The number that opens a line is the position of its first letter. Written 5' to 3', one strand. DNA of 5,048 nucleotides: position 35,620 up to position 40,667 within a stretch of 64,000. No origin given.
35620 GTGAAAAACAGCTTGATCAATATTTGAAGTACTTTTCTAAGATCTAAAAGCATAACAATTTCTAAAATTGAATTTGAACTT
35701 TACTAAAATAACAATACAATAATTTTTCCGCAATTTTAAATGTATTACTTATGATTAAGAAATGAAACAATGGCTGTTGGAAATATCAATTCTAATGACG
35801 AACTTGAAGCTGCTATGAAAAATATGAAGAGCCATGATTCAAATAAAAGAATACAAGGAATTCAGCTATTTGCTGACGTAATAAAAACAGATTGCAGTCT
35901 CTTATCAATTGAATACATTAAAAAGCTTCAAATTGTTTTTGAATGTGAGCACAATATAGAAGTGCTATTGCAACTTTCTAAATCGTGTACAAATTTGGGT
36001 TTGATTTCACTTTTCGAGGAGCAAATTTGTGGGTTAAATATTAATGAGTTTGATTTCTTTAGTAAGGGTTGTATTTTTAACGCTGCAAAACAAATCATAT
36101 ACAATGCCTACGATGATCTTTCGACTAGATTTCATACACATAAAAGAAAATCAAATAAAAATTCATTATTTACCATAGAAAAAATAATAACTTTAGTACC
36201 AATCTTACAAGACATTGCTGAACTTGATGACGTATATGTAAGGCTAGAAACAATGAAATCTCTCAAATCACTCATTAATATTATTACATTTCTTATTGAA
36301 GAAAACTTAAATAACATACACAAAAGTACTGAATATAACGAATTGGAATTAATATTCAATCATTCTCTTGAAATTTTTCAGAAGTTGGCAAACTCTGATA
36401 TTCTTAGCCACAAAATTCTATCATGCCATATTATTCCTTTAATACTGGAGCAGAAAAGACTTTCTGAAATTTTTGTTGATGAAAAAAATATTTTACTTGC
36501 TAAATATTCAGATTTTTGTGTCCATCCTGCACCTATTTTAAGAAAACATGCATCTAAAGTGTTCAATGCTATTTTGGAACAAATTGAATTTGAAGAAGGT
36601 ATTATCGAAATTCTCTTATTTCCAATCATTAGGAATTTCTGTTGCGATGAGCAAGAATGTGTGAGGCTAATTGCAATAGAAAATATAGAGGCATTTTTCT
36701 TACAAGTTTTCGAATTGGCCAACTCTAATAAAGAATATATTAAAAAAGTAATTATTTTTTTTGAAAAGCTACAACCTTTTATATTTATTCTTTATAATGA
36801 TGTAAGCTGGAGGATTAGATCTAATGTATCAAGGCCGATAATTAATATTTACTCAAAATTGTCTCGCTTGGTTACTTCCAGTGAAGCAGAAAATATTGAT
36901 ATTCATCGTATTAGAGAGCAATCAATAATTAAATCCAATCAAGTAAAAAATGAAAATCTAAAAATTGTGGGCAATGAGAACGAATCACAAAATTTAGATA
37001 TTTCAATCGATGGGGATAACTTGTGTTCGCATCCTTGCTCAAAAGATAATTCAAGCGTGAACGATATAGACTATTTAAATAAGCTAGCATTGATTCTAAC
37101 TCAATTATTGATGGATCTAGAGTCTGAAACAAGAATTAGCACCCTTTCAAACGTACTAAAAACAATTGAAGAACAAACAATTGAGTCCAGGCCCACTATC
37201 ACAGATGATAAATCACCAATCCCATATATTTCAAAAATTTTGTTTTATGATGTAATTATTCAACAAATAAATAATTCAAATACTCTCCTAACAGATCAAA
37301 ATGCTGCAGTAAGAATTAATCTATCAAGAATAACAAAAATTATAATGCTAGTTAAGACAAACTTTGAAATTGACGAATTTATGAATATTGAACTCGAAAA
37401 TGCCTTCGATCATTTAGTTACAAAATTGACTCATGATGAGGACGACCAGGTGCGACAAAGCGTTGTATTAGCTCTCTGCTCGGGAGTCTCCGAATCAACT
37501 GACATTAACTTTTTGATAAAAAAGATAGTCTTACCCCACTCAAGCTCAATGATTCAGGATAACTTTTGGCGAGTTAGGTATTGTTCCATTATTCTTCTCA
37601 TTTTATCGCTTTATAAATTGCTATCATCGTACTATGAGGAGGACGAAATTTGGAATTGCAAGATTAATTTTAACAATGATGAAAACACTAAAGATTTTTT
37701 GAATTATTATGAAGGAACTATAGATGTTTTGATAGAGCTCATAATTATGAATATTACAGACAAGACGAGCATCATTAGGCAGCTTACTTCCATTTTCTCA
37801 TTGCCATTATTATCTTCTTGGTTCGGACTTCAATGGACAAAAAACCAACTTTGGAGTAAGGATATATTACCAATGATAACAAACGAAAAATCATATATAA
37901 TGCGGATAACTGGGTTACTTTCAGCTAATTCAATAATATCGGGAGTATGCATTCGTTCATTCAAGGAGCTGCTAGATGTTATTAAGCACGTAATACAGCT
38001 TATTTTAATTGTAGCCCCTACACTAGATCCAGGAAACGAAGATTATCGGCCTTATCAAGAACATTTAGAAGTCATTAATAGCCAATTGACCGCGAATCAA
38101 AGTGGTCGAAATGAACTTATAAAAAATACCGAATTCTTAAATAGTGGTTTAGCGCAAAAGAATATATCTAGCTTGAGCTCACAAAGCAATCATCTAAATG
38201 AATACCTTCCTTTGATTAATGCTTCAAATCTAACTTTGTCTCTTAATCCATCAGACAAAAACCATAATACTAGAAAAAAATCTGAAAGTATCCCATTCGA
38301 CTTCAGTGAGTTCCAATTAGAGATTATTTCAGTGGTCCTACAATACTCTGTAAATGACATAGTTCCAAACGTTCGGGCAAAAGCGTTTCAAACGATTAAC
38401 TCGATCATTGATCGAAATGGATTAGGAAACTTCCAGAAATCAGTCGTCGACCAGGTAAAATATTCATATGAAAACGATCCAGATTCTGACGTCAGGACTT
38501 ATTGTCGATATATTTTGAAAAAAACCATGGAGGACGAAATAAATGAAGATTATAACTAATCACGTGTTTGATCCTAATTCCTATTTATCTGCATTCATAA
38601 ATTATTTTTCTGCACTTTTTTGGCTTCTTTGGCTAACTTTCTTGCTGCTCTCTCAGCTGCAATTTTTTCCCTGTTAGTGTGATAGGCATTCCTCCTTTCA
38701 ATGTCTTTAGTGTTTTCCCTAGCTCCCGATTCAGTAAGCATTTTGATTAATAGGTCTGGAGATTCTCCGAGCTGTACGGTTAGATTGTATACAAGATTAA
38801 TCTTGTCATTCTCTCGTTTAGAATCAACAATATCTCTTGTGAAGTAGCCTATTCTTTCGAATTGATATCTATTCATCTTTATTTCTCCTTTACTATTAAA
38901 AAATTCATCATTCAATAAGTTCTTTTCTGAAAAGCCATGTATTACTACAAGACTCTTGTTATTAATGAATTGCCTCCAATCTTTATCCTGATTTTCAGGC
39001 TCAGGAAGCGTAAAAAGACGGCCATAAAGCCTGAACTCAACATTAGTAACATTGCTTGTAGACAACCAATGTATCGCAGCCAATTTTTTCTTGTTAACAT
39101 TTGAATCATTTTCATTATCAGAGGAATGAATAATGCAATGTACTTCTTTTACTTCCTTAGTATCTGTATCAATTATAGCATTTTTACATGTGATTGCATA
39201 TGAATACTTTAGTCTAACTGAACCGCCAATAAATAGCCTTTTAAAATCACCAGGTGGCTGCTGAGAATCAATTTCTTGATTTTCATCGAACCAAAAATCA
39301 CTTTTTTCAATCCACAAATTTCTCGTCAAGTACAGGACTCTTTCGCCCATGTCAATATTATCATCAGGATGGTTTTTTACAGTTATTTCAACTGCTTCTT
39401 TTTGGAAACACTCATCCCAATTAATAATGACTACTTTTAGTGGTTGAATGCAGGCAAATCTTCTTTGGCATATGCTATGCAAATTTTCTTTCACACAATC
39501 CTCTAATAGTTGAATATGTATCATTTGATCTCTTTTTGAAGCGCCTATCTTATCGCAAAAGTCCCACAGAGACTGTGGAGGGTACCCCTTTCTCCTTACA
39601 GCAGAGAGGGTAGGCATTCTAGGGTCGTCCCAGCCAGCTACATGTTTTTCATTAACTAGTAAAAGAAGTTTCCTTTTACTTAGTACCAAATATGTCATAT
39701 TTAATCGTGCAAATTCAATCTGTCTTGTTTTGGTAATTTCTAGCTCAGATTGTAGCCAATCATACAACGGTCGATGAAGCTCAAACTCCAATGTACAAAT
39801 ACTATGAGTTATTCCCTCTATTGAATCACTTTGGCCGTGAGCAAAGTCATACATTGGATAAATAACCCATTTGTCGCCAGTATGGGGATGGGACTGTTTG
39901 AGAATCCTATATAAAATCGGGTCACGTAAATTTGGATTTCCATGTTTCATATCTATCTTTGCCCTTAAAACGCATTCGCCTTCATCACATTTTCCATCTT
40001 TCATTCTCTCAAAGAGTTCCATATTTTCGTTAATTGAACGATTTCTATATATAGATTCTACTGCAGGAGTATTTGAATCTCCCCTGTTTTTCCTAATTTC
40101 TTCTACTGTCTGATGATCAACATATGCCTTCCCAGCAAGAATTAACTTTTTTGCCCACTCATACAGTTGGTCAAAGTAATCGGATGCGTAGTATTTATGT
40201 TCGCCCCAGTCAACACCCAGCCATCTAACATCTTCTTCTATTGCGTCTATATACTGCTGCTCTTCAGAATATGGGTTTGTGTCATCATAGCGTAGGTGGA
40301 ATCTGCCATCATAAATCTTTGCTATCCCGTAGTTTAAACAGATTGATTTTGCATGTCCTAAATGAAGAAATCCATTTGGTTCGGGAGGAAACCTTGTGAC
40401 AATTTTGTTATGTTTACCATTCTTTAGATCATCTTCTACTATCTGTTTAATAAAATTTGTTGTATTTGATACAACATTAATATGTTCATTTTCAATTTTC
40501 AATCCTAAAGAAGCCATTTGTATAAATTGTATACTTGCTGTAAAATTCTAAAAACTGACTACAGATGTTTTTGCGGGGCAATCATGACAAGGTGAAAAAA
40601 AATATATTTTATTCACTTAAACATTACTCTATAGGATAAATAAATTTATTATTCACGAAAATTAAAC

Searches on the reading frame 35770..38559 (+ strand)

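Call 23: search_protein_families(library=pfam, proteins=[window:35770-38559:+], max_evalue=0.01)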
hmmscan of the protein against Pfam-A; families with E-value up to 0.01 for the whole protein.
window:35770-38559:+ (929 aa): 1 family
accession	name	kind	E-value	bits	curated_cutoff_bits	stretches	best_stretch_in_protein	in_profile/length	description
PF02985.28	HEAT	-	1.9e-11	43.5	23.5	0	283-309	1-27/31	HEAT repeat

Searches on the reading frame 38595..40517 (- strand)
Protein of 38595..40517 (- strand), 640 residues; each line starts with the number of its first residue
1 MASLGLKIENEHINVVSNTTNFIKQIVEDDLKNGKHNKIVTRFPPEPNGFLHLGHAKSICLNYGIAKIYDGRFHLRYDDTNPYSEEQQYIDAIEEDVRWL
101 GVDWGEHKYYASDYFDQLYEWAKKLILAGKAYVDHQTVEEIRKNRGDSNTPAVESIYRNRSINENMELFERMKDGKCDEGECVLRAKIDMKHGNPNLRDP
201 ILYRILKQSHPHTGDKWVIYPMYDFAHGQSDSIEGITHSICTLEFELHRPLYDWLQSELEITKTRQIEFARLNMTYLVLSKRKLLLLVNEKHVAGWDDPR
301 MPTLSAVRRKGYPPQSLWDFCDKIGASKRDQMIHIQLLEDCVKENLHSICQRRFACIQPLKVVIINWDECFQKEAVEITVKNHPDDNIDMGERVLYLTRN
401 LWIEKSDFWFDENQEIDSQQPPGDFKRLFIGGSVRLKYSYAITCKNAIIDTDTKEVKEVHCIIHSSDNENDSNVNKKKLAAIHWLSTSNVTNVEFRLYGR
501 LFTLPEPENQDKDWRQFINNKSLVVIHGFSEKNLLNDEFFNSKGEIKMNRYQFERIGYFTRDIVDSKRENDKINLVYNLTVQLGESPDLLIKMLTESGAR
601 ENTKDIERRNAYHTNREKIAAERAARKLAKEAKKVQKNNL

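Call 23: search_protein_families(library=pfam, proteins=[window:38595-40517:-], max_evalue=0.01)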
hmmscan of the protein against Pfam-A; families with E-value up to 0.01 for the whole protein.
window:38595-40517:- (640 aa): 3 families
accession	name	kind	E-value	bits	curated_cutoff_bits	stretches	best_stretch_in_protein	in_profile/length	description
PF00749.27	tRNA-synt_1c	-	2.9e-101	338.9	23.4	1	38-347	1-313/314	tRNA synthetases class I (E and Q), catalytic domain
PF03950.23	tRNA-synt_1c_C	-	5.8e-17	62.1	23.9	1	350-463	1-90/91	tRNA synthetases class I (E and Q), anti-codon binding domain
PF20974.2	tRNA-synt_1c_C2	-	1.4e-14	54.9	23.9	1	482-562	2-69/69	tRNA synthetases class I (E and Q), anti-codon binding domain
